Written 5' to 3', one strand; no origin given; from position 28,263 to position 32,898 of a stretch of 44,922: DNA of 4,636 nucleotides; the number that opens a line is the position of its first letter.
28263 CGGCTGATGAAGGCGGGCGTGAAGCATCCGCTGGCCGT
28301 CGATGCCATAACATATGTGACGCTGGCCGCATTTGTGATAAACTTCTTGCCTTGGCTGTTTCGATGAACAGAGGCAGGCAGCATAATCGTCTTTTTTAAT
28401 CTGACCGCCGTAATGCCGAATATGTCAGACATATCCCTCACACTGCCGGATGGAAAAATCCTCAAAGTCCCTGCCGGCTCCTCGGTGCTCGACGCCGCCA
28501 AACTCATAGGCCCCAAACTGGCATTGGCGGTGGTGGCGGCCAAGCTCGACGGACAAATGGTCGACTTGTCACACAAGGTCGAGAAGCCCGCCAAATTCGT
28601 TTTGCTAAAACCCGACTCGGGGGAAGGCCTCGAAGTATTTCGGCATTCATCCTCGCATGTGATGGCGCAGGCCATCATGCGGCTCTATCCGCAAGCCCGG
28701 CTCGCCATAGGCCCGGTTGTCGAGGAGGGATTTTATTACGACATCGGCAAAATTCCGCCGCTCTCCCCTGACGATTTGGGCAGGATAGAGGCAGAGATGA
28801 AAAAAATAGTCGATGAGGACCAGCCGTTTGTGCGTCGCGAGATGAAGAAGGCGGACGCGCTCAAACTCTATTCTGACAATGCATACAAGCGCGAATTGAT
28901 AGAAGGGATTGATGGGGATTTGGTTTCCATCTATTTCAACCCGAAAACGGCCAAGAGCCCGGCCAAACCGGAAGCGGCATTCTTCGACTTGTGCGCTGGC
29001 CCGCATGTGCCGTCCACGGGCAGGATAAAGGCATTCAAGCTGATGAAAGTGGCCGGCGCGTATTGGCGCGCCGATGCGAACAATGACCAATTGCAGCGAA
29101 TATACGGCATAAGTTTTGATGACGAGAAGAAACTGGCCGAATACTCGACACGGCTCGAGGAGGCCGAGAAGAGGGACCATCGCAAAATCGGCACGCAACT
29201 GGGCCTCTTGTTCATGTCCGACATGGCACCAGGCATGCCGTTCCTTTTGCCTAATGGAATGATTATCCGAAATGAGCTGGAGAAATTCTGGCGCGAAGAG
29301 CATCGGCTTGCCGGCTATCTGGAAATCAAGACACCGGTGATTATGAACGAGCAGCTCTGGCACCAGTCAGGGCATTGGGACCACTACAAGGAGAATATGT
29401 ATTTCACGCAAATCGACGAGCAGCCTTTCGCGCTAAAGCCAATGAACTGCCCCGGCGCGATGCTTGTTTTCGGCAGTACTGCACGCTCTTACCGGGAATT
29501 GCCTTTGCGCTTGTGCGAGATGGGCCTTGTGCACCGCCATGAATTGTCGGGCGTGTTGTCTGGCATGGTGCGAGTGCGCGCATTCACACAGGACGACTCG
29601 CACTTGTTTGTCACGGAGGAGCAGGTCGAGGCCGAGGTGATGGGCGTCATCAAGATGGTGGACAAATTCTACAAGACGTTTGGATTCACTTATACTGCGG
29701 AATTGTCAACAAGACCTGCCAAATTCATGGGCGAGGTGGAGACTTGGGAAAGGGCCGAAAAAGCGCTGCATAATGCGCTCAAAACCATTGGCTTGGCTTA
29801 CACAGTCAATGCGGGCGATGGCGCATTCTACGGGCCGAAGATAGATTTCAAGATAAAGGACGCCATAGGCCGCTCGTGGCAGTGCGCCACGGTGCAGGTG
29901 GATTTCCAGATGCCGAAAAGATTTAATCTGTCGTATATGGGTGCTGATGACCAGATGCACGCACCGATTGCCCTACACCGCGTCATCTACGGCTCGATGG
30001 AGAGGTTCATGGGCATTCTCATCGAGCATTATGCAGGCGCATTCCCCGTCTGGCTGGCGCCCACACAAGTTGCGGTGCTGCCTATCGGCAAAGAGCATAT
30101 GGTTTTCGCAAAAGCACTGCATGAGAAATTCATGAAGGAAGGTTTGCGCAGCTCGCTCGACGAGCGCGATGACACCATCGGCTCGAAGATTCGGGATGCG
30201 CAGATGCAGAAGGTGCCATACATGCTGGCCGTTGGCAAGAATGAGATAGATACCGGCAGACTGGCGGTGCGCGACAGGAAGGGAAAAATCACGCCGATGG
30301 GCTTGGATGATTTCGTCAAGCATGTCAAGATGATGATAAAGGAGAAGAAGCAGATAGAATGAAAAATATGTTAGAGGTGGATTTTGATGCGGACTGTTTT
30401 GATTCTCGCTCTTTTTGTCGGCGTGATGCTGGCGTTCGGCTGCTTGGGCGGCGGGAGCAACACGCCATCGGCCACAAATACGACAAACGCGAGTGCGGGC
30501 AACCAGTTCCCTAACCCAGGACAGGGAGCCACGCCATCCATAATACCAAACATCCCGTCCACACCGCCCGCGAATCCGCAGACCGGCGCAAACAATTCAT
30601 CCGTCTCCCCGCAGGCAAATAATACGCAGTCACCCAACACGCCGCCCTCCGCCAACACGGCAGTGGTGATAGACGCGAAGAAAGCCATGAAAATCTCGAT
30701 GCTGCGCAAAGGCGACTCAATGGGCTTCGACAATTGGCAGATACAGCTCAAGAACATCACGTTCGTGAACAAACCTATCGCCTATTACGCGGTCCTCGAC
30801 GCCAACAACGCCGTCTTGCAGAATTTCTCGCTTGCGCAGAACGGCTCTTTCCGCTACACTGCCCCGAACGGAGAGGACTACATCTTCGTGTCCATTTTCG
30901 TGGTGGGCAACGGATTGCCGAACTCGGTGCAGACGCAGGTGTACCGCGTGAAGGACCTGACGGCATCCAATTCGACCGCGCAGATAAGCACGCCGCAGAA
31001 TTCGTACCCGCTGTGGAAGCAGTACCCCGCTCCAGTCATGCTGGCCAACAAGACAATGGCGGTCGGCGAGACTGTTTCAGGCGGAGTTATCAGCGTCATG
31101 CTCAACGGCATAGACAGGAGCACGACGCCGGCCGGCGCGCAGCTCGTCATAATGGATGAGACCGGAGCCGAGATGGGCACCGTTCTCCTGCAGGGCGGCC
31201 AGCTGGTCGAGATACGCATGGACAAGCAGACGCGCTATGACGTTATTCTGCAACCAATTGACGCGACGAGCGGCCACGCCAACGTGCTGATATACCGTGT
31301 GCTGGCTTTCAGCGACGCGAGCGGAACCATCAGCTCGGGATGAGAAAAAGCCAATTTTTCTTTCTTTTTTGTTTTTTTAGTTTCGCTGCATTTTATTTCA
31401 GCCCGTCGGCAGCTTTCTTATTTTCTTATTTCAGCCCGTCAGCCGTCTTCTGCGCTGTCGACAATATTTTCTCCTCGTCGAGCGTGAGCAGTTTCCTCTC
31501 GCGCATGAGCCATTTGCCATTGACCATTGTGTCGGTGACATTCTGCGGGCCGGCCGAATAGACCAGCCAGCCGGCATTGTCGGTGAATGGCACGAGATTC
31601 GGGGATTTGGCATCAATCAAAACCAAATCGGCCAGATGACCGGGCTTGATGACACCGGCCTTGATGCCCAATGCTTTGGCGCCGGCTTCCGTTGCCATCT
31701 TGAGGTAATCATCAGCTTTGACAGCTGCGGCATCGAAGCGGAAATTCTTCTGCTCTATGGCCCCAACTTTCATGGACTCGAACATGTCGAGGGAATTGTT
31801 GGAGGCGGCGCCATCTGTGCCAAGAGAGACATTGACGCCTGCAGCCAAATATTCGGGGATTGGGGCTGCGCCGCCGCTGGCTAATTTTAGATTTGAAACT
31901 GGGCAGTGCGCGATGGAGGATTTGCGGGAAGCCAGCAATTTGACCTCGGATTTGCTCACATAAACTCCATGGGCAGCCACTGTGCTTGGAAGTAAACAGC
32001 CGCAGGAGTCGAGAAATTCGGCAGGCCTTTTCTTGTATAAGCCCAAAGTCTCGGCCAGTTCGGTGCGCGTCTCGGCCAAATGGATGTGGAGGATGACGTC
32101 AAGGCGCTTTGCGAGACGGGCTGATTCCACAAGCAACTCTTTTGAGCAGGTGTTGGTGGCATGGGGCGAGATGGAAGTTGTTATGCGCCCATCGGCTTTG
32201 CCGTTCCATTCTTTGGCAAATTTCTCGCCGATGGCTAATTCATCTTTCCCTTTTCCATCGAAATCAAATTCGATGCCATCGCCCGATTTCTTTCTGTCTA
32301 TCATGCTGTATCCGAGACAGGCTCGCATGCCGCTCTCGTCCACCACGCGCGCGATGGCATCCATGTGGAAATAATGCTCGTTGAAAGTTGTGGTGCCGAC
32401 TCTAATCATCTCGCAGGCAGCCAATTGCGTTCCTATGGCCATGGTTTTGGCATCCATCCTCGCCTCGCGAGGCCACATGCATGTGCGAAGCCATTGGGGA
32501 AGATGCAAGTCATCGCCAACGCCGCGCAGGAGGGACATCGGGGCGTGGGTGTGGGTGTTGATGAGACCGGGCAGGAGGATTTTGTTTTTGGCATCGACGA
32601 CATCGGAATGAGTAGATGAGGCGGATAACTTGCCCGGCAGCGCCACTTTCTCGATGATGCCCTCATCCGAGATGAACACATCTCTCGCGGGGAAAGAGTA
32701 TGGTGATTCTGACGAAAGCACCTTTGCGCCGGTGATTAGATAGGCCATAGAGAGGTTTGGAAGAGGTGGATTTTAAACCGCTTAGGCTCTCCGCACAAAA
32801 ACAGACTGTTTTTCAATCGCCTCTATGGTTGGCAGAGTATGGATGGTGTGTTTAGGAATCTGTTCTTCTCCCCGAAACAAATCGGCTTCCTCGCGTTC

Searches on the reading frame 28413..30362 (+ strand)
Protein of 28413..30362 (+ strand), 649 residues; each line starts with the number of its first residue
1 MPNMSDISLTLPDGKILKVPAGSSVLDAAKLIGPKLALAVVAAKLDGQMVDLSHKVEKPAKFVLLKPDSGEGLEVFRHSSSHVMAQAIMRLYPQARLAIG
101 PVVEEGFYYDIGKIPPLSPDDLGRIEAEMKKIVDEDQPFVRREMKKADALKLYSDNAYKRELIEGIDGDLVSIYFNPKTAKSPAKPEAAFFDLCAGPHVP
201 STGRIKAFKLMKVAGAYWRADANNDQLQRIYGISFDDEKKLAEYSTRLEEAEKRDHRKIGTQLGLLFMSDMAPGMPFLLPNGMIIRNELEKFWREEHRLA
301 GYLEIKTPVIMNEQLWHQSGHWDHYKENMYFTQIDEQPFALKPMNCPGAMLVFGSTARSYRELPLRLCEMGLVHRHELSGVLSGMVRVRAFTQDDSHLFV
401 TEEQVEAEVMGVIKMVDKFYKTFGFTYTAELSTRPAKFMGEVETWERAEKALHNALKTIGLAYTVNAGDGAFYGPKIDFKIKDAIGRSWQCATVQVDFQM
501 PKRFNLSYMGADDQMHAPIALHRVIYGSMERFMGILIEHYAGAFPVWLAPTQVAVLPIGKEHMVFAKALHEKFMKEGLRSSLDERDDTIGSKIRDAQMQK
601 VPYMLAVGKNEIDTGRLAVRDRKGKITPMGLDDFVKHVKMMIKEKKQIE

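Call 35: search_protein_families(library=pfam, proteins=[window:28413-30362:+], max_evalue=0.001)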
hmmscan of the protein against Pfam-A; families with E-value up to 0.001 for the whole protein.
window:28413-30362:+ (649 aa): 4 families
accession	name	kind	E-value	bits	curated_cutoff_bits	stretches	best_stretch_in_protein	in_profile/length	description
PF00587.30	tRNA-synt_2b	-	1.7e-41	142.7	29.3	1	335-540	6-179/179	tRNA synthetase class II core domain (G, H, P, S and T)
PF03129.25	HGTP_anticodon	-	4.2e-19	68.9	21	1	552-639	1-92/94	Anticodon binding domain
PF07973.19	tRNA_SAD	-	3.6e-13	49.7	24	1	189-231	9-44/44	Threonyl and Alanyl tRNA synthetase second additional domain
PF02824.27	TGS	-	1.2e-10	41.7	22.2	1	9-57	3-51/60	TGS domain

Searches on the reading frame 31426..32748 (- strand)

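Call 79: search_protein_families(library=pfam, proteins=[window:31426-32748:-], max_evalue=0.001)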
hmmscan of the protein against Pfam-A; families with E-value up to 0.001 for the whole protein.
window:31426-32748:- (440 aa): 2 families
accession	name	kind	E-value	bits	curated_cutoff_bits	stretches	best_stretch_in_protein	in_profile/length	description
PF01979.26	Amidohydro_1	-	3e-77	260.6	25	1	57-414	1-345/345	Amidohydrolase family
PF07969.17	Amidohydro_3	-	2.2e-14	54.3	29.7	1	264-386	316-449/472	Amidohydrolase family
